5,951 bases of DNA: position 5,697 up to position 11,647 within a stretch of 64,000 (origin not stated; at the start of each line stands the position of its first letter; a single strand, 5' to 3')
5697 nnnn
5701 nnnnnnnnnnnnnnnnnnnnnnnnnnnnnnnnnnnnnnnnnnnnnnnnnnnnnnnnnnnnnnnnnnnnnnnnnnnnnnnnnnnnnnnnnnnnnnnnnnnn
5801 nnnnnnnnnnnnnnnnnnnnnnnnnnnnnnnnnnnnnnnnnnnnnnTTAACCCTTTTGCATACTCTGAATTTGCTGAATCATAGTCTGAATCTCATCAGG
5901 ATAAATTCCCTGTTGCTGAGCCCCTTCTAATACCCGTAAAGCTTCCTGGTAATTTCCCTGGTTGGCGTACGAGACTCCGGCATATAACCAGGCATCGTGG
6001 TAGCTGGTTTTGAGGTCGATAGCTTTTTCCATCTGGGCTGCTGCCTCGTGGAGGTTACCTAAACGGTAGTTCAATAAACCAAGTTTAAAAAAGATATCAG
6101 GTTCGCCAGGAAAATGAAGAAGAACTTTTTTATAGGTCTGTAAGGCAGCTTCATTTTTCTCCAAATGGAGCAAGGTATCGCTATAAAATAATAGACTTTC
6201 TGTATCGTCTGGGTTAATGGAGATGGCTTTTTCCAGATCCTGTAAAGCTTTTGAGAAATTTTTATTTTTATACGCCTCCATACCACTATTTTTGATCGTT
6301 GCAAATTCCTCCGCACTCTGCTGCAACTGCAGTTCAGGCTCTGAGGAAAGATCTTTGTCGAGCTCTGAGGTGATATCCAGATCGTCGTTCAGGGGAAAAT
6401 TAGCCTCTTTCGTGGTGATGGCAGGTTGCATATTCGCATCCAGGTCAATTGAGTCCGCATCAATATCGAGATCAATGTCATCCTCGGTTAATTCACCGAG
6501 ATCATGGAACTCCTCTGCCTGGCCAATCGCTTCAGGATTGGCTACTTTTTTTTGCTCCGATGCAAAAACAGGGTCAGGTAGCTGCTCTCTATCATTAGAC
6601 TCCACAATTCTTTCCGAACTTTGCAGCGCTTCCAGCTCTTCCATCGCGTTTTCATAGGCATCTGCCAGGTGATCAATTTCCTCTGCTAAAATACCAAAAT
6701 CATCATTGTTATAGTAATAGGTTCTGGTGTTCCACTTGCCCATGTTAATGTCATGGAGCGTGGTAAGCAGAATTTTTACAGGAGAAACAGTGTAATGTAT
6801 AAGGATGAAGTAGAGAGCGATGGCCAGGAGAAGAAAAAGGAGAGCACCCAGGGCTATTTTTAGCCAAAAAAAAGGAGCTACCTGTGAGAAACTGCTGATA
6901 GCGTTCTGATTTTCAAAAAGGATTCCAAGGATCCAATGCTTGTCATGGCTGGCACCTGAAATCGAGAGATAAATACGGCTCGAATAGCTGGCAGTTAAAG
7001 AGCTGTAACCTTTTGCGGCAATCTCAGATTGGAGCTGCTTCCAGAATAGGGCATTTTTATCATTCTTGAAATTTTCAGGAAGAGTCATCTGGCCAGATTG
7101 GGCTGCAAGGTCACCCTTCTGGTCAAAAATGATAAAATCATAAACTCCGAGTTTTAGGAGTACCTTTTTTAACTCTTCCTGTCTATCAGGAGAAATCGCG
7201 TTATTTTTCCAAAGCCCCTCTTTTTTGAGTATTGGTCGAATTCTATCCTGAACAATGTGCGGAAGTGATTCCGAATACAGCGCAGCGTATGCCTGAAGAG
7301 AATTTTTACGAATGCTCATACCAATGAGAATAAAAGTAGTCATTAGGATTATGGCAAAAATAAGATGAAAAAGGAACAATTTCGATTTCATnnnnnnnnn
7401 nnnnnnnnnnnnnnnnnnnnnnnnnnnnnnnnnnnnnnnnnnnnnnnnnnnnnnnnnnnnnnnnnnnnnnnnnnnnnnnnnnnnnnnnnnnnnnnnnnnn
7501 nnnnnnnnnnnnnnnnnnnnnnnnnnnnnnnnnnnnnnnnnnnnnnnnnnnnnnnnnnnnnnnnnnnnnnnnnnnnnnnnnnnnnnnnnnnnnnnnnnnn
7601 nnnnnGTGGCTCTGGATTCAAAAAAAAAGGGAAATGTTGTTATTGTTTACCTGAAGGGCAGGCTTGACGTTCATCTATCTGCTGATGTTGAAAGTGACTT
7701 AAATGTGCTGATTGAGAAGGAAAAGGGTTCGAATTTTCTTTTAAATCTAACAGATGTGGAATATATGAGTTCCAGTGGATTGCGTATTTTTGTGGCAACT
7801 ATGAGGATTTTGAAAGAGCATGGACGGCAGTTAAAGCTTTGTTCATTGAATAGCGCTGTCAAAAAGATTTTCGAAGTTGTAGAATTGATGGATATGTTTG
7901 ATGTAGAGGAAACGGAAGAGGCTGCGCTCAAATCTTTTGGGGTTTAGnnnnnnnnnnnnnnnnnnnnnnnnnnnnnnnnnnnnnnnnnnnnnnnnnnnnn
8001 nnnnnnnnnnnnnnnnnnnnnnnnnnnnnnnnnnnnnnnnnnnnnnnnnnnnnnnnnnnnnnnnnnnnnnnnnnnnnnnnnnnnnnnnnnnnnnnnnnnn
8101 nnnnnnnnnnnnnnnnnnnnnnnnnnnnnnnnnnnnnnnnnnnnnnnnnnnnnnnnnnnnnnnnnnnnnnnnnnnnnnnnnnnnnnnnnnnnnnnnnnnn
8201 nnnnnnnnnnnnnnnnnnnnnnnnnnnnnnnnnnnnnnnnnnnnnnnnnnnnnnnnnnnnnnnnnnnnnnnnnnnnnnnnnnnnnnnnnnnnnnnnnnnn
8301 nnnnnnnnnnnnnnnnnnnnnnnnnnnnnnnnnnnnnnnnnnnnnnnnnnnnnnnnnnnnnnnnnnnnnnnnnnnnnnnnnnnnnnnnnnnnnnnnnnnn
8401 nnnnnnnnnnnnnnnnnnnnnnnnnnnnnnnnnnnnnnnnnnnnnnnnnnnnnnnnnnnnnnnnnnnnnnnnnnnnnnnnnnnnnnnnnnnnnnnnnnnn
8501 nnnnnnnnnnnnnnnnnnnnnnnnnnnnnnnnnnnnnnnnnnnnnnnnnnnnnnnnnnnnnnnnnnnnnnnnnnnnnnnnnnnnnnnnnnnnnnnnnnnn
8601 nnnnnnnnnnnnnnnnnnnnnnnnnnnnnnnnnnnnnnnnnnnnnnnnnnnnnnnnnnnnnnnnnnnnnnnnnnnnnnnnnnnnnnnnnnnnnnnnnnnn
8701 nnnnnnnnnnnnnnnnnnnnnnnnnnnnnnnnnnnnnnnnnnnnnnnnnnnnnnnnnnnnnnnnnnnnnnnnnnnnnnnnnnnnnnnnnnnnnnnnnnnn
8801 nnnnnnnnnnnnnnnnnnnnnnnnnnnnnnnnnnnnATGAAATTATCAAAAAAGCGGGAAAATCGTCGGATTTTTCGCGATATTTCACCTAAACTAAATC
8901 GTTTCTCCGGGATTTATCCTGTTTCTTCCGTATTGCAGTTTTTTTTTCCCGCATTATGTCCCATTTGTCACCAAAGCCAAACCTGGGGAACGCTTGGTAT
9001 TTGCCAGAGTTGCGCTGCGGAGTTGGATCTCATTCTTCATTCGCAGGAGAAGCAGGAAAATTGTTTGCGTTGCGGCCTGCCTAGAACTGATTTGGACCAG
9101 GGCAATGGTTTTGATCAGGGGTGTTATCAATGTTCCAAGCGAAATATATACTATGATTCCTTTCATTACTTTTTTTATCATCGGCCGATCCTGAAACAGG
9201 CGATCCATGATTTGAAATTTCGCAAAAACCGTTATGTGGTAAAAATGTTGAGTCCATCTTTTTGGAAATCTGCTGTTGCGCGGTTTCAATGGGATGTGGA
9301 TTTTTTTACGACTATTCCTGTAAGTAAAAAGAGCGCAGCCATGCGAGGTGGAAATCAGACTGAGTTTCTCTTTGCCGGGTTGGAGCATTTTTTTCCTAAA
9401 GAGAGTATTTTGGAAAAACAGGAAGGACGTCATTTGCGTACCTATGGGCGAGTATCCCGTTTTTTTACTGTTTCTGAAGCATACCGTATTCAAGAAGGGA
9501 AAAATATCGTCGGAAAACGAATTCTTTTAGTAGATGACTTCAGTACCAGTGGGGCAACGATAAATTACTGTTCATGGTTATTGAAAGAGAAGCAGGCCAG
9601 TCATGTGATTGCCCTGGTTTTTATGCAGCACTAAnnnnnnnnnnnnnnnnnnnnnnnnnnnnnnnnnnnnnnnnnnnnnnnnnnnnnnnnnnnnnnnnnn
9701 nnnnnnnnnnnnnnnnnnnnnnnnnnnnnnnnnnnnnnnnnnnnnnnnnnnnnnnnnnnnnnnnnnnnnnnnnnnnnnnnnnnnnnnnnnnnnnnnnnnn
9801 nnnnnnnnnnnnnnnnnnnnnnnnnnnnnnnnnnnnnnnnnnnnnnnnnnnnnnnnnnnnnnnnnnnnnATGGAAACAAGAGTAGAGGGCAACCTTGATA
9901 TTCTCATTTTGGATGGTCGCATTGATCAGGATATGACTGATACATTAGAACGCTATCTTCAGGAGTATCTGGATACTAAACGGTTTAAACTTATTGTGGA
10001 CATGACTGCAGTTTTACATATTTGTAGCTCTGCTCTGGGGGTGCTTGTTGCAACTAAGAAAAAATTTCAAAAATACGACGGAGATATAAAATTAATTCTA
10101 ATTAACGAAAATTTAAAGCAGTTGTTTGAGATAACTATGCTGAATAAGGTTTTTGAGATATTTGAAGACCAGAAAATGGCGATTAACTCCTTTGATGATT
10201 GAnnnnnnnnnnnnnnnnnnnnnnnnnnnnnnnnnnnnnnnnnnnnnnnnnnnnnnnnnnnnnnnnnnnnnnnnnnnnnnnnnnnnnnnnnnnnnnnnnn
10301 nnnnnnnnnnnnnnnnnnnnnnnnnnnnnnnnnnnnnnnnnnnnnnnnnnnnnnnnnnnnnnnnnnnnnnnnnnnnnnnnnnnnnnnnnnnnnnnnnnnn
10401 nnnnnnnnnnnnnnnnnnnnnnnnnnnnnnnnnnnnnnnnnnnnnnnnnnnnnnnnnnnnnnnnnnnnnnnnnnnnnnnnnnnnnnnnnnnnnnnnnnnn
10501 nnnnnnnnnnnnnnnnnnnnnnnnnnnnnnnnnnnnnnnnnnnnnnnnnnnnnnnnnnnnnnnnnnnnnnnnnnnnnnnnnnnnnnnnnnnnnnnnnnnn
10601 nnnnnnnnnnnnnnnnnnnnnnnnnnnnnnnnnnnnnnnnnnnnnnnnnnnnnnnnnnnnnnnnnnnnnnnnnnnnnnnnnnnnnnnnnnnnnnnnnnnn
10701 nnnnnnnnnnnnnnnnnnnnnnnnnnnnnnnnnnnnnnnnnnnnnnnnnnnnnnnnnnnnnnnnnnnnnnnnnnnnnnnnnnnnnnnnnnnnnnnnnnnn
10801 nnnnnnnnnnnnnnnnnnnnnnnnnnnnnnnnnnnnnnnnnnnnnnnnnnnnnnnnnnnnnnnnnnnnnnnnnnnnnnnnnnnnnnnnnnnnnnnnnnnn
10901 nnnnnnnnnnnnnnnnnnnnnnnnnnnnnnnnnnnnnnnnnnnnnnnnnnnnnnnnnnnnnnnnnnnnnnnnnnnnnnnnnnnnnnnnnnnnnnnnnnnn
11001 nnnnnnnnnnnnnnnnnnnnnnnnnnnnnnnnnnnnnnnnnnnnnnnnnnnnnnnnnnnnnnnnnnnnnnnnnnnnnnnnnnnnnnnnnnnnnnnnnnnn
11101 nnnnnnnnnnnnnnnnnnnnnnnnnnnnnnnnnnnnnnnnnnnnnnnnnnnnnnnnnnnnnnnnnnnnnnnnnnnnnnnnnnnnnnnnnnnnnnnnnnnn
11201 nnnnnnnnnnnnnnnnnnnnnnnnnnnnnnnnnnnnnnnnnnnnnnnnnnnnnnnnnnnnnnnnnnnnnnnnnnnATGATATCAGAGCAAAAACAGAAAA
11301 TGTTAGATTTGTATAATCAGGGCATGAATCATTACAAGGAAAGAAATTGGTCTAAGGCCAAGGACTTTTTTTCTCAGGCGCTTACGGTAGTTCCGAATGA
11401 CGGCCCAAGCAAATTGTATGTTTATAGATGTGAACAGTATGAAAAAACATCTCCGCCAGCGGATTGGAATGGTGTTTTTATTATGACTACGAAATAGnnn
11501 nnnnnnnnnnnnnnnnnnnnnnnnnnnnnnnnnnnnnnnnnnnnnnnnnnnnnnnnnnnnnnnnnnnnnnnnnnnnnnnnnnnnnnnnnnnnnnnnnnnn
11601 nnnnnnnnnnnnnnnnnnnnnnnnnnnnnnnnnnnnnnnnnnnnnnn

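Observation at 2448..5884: Co-directional gene string: bactofilin, LysM/M23 endopeptidase, zinc-ribbon ORF, minimal UvrD-like helicase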

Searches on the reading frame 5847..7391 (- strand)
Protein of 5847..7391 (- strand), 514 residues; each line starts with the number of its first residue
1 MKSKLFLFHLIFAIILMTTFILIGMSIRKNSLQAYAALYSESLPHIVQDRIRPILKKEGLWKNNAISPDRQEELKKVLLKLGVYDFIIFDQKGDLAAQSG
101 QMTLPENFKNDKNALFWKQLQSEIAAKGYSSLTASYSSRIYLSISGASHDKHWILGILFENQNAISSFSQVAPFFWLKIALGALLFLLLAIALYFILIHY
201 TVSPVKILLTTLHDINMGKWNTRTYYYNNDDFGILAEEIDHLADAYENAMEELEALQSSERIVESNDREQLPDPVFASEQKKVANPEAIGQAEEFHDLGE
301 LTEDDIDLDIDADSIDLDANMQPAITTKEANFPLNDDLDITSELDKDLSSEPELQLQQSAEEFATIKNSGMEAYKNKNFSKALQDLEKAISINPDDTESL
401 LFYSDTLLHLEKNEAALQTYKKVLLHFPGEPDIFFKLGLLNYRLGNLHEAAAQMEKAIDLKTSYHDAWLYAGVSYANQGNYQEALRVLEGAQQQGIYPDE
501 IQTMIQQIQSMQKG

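Call 3: search_protein_families(library=pfam, proteins=[window:5847-7391:-], max_evalue=0.01)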
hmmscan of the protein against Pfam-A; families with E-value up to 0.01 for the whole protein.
window:5847-7391:- (514 aa): 17 families
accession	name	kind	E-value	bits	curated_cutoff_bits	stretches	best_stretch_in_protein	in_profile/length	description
PF07719.23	TPR_2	-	1.4e-17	62.7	27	3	370-396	8-34/34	Tetratricopeptide repeat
PF13432.12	TPR_16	-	6.6e-15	55.7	32.7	2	436-494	2-60/65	Tetratricopeptide repeat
PF00515.34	TPR_1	-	1.3e-14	53.7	27.8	1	368-396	6-34/34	Tetratricopeptide repeat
PF14559.12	TPR_19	-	1.5e-12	48.1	25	2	374-432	2-60/68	Tetratricopeptide repeat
PF13371.12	TPR_9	-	2.7e-12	46.9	35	1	410-466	8-64/73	Tetratricopeptide repeat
PF13414.12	TPR_11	-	2e-11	43.8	26.8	1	410-445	7-42/42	TPR repeat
PF13428.12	TPR_14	-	2.4e-11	43.5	23.5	1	466-505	2-39/44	Tetratricopeptide repeat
PF13181.12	TPR_8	-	4.3e-10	39.4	25.7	0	432-461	2-31/34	Tetratricopeptide repeat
PF12895.13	ANAPC3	-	4.4e-09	36.9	27.2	1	428-490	20-81/82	Anaphase-promoting complex, cyclosome, subunit 3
PF13174.12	TPR_6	-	6e-08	33.3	26.3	0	466-490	1-25/33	Tetratricopeptide repeat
PF13431.12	TPR_17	-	2.2e-06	27.9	24.4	0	455-485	3-33/34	Tetratricopeptide repeat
PF13374.12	TPR_10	-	1.3e-05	25.5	27.5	0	472-490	9-27/42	Tetratricopeptide repeat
PF23914.1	TPR_CcmH_CycH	-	1.5e-05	25.3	42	1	373-457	60-147/158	Cytochrome c-type biogenesis protein H TPR domain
PF13424.12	TPR_12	-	1.9e-05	25.2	30.1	0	403-462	9-76/77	Tetratricopeptide repeat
PF25064.1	ARM_TT21_5th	-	0.00039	21.1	27.8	1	404-498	8-105/117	TT21 fifth ARM repeats domain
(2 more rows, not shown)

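Call 4: search_protein_families(library=ncbifam, proteins=[window:5847-7391:-], max_evalue=0.01)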
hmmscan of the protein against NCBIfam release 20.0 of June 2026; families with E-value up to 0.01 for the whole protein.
window:5847-7391:- (514 aa): 26 families (the best 25 are shown)
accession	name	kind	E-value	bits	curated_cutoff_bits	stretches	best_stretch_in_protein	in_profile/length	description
NF040959.1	MamA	equivalog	6.6e-14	51.8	200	1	369-489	77-197/204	magnetosome protein MamA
TIGR02917.1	PEP_TPR_lipo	equivalog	1.4e-13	49.6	312.2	1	374-491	204-321/899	XrtA/PEP-CTERM system TPR-repeat protein PrsT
NF033092.0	HK_WalK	equivalog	1.7e-08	33.5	725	1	6-255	7-255/594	cell wall metabolism sensor histidine kinase WalK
TIGR02552.1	LcrH_SycD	equivalog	4.3e-08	33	104.8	2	433-512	54-133/136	SycD/LcrH family type III secretion system chaperone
TIGR00990.1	3a0801s09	subfamily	7.2e-08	31.5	757.25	1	379-479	347-447/615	mitochondrial import receptor subunit TOM70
TIGR02521.1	type_IV_pilW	equivalog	8.1e-08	32.1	154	1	356-494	23-164/234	type IV pilus biogenesis/stability protein PilW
NF033762.1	social_mot_Tgl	equivalog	1e-06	28.3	225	1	415-498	49-133/252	social motility TPR repeat lipoprotein Tgl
NF053607.1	CHU_0125_OmpA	equivalog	1.8e-06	26.8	620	1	414-512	36-134/639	CHU_0125 family OmpA-like outer membrane integrity protein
NF033920.0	C39_PA2778_fam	equivalog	2e-06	27.4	150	1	406-493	165-252/255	PA2778 family cysteine peptidase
NF047371.1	FlcA_CTERM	equivalog_domain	2.3e-06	26.4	300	2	370-425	480-535/646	periplasmic flagellar collar protein FlcA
NF007837.0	PRK10549.1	equivalog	4.3e-06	25.7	603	1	176-248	167-235/466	envelope stress sensor histidine kinase BaeS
NF047558.1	TPR_END_plus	domain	5.3e-06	26.3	32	0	377-399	13-35/56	TPR end-of-group domain-containing protein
NF012163.2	BaeS_SmeS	equivalog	9.2e-06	24.8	500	1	164-249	155-236/457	sensor histidine kinase efflux regulator BaeS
NF041210.1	his_kin_PieS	equivalog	1.6e-05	24.1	850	1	7-255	9-245/474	two component system sensor histidine kinase PieS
NF002725.1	PRK02603.1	equivalog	2.2e-05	24.5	143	1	366-483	38-156/173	photosystem I assembly protein Ycf3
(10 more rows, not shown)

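Call 51: search_protein_families(library=padloc, proteins=[window:5847-7391:-], max_evalue=0.001)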
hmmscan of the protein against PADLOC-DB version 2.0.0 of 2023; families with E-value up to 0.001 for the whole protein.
window:5847-7391:- (514 aa): 0 families

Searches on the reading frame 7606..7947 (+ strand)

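Call 69: search_protein_families(library=pfam, proteins=[window:7606-7947:+], max_evalue=0.001)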
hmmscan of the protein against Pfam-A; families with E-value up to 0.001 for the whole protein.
window:7606-7947:+ (113 aa): 2 families
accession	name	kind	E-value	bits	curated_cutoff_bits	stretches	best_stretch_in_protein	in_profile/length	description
PF01740.26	STAS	-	1.7e-20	73.2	22.6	1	4-107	3-106/106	STAS domain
PF13466.11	STAS_2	-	2.6e-08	34.4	29.2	1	16-93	3-78/80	STAS domain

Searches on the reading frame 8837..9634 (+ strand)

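Call 69: search_protein_families(library=pfam, proteins=[window:8837-9634:+], max_evalue=0.001)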
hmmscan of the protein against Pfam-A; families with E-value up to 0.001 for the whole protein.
window:8837-9634:+ (265 aa): 2 families
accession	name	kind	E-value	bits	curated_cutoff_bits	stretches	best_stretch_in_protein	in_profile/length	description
PF18912.6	DZR_2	-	9.3e-07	29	27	1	32-99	1-55/56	Double zinc ribbon domain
PF00156.33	Pribosyltran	-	2e-05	24.4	26.3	1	220-263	81-124/158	Phosphoribosyl transferase domain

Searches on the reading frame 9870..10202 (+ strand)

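Call 69: search_protein_families(library=pfam, proteins=[window:9870-10202:+], max_evalue=0.001)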
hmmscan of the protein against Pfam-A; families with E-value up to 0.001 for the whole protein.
window:9870-10202:+ (110 aa): 2 families
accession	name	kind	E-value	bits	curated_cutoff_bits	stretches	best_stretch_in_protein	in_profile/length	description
PF01740.26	STAS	-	3.8e-13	49.6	22.6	1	3-100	4-102/106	STAS domain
PF13466.11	STAS_2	-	9.3e-05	23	29.2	1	14-89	3-77/80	STAS domain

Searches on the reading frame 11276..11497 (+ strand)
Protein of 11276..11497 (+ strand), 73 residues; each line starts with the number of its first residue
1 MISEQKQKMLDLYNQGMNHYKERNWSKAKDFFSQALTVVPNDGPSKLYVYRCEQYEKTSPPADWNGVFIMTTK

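Call 69: search_protein_families(library=pfam, proteins=[window:11276-11497:+], max_evalue=0.001)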
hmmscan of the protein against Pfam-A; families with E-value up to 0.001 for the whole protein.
window:11276-11497:+ (73 aa): 2 families
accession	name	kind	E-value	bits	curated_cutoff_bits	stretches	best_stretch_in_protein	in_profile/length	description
PF07719.23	TPR_2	-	1.6e-05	25.1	27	1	12-42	4-34/34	Tetratricopeptide repeat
PF00515.34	TPR_1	-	0.00023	21.3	27.8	1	12-42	4-34/34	Tetratricopeptide repeat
